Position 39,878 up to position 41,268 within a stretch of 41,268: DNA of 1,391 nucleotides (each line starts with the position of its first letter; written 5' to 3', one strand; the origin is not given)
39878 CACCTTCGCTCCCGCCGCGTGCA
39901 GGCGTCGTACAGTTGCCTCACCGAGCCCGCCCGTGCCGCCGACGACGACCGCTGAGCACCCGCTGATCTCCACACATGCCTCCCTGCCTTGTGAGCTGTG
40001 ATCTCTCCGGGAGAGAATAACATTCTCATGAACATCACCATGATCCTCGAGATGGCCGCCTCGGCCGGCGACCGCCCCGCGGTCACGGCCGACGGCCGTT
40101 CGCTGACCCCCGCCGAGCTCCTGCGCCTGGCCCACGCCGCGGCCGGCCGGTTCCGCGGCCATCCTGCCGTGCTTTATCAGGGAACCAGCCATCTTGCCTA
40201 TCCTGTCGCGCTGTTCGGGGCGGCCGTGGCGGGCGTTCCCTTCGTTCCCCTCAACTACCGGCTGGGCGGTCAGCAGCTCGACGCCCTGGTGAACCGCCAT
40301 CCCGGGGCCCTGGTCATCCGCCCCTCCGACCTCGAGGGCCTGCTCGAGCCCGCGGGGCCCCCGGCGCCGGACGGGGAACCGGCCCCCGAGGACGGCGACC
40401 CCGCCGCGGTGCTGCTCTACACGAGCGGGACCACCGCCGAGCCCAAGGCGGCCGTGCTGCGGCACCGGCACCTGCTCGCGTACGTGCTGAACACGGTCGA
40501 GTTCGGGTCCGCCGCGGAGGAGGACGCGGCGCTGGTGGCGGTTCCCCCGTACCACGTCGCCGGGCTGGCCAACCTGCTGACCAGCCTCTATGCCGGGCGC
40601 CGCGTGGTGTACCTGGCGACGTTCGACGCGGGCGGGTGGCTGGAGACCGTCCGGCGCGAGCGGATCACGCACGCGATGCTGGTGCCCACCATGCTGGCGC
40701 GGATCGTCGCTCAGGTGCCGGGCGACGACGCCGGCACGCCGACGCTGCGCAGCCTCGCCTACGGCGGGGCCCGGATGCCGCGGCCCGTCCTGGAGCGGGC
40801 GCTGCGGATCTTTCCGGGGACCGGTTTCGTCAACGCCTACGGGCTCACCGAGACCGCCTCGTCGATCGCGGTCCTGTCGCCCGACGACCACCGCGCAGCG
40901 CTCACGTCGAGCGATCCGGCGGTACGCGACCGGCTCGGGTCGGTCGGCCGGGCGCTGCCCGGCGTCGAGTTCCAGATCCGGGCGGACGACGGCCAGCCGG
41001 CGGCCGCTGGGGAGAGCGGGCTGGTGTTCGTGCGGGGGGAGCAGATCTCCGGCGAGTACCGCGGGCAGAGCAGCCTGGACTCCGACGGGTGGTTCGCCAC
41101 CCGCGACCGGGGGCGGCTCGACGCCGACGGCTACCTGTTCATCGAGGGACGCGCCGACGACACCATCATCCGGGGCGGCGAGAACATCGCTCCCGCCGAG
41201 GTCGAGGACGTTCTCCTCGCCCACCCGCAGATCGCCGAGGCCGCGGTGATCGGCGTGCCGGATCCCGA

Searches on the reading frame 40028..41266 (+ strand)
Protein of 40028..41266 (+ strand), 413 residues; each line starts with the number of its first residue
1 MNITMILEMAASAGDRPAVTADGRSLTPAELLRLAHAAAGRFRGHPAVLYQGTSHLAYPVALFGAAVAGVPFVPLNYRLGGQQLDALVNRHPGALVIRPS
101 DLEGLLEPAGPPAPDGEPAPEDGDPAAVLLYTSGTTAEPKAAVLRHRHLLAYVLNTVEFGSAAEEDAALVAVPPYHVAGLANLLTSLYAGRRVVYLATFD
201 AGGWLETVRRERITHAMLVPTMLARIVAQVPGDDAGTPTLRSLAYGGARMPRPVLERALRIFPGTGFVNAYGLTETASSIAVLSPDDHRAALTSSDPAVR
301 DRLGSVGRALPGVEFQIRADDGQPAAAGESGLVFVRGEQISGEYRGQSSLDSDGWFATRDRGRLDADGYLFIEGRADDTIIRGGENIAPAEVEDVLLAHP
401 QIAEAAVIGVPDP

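Call 32: search_protein_families(library=pfam, proteins=[window:40028-41266:+], max_evalue=0.001)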
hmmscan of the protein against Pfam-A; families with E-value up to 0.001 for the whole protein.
window:40028-41266:+ (413 aa): 2 families
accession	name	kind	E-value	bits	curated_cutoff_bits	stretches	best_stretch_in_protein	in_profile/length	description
PF00501.34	AMP-binding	-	4e-55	187.6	29.9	1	10-344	5-383/384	AMP-binding enzyme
PF13193.12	AMP-binding_C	-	7.5e-06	27.2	24.5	1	391-413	1-23/76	AMP-binding enzyme C-terminal domain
